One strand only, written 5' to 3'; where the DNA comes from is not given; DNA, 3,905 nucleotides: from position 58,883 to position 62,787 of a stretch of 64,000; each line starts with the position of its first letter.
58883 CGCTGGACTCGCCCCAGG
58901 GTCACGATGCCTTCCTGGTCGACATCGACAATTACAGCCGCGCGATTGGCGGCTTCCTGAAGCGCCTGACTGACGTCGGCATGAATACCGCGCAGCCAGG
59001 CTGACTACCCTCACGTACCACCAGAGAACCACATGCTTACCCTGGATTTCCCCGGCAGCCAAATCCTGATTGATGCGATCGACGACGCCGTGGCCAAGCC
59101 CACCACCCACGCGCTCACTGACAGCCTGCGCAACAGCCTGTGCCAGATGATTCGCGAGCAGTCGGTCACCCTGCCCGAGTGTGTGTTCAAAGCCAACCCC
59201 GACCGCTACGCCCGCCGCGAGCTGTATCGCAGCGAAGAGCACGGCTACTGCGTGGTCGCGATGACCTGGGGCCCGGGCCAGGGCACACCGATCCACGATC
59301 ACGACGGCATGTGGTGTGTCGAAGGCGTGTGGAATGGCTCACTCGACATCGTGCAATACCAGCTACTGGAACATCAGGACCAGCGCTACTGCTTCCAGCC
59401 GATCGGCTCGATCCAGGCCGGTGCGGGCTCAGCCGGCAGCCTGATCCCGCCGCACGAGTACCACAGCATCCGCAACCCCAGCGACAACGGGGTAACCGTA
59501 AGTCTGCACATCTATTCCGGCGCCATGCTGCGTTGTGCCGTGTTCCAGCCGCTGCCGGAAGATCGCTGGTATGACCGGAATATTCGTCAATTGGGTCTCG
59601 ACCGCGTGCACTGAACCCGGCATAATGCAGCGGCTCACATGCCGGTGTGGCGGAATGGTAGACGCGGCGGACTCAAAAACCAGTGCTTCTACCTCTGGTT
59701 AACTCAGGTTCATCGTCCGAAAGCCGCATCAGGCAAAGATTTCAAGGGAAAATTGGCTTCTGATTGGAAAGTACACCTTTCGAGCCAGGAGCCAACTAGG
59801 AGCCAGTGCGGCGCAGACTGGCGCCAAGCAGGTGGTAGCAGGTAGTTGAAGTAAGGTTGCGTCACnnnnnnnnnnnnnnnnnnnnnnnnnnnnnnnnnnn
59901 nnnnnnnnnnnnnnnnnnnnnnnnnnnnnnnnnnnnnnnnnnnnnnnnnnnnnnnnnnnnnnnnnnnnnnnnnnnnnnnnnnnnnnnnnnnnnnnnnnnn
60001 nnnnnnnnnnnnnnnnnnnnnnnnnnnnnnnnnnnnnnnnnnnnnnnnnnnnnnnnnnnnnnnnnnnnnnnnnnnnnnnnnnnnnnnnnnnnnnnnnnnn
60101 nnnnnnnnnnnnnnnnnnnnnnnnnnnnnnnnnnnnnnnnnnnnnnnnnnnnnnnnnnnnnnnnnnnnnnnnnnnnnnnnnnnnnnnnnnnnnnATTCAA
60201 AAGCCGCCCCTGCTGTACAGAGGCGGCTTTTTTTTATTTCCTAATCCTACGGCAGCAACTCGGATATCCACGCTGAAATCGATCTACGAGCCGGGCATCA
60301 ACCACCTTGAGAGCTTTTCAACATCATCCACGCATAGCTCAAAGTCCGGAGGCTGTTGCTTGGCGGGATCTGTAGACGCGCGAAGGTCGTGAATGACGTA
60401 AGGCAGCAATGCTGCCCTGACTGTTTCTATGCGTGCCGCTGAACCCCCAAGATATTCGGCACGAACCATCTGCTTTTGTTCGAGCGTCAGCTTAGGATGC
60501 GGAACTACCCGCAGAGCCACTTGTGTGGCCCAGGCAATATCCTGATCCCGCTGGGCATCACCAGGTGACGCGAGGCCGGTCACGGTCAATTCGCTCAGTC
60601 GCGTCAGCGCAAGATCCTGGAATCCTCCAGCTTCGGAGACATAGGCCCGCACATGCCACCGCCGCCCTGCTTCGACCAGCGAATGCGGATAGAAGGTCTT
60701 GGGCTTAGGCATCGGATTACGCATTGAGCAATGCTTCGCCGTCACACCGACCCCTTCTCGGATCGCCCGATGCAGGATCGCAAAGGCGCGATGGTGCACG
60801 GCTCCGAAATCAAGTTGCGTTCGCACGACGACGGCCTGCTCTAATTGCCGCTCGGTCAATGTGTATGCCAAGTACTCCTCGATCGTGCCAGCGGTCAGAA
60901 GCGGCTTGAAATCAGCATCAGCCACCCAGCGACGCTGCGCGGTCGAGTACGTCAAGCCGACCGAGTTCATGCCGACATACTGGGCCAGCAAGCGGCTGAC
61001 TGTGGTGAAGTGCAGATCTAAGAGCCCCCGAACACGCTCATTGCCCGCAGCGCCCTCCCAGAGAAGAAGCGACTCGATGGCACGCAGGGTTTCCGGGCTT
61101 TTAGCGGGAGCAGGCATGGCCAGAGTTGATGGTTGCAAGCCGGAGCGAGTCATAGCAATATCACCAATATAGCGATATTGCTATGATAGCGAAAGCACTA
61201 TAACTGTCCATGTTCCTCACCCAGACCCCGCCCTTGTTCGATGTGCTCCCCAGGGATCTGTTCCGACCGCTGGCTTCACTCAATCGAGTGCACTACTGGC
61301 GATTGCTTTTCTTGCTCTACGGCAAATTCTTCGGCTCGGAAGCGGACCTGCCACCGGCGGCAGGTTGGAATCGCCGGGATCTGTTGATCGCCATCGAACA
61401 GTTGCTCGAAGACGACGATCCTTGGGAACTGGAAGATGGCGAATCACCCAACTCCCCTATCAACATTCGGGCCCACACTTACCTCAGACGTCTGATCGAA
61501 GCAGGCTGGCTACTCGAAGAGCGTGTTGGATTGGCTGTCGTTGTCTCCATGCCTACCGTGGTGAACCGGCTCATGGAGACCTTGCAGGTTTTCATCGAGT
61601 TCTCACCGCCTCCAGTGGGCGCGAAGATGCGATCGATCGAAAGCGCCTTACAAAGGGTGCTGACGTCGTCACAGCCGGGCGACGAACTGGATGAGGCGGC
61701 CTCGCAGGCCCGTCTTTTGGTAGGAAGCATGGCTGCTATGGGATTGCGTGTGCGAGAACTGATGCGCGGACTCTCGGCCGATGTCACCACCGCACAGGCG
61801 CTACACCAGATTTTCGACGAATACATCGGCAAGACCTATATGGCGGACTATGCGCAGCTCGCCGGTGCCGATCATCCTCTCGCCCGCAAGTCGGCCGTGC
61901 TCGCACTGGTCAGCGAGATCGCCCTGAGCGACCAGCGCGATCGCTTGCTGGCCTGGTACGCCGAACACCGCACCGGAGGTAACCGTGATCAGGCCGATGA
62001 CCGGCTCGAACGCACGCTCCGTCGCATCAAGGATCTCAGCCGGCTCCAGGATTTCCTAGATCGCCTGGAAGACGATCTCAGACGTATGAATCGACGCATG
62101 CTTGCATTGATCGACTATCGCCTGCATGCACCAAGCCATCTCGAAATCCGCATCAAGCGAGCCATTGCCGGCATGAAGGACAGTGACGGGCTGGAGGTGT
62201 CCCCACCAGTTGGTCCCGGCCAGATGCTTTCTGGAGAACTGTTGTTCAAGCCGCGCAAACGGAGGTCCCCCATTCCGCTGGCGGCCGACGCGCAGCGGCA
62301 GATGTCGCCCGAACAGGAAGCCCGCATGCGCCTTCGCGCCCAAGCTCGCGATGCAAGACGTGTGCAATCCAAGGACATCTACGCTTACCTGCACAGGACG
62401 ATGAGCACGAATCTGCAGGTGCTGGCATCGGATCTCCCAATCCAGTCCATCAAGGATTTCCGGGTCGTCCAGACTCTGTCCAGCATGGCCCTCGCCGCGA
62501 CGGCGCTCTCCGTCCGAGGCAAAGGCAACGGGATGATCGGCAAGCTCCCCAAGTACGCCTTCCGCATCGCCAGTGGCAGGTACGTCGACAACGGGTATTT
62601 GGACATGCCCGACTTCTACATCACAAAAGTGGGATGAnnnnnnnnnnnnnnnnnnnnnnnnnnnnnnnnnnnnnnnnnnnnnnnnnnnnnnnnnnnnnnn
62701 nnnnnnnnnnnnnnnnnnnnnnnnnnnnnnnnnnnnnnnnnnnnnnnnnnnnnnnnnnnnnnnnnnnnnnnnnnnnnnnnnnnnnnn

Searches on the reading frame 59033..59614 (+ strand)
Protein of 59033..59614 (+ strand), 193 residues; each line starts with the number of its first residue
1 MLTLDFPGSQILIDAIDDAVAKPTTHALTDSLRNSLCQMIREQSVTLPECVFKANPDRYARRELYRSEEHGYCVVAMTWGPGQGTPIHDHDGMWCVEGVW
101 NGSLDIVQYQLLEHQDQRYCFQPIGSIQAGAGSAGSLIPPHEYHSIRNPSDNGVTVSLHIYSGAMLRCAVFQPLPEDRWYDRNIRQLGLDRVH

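Call 95: search_protein_families(library=pfam, proteins=[window:59033-59614:+], max_evalue=0.001)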
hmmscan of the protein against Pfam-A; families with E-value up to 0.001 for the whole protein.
window:59033-59614:+ (193 aa): 1 family
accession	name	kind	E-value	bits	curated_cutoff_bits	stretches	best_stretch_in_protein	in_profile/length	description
PF05995.18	CDO_I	-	2.6e-08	34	23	1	56-171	55-167/170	Cysteine dioxygenase type I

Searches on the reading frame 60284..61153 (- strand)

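Call 95: search_protein_families(library=pfam, proteins=[window:60284-61153:-], max_evalue=0.001)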
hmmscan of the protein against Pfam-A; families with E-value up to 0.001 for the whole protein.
window:60284-61153:- (289 aa): 1 family
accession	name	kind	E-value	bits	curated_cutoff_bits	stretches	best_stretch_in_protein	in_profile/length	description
PF13280.12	WYL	-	1.8e-06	28.3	21.8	1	123-191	2-70/70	WYL domain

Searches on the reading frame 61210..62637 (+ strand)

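Call 95: search_protein_families(library=pfam, proteins=[window:61210-62637:+], max_evalue=0.001)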
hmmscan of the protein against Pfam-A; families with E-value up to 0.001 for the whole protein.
window:61210-62637:+ (475 aa): 1 family
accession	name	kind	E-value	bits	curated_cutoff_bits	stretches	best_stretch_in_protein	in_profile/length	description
PF18982.5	JetA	-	6.9e-45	153.8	26.2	1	53-473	14-433/434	Wadjet protein JetA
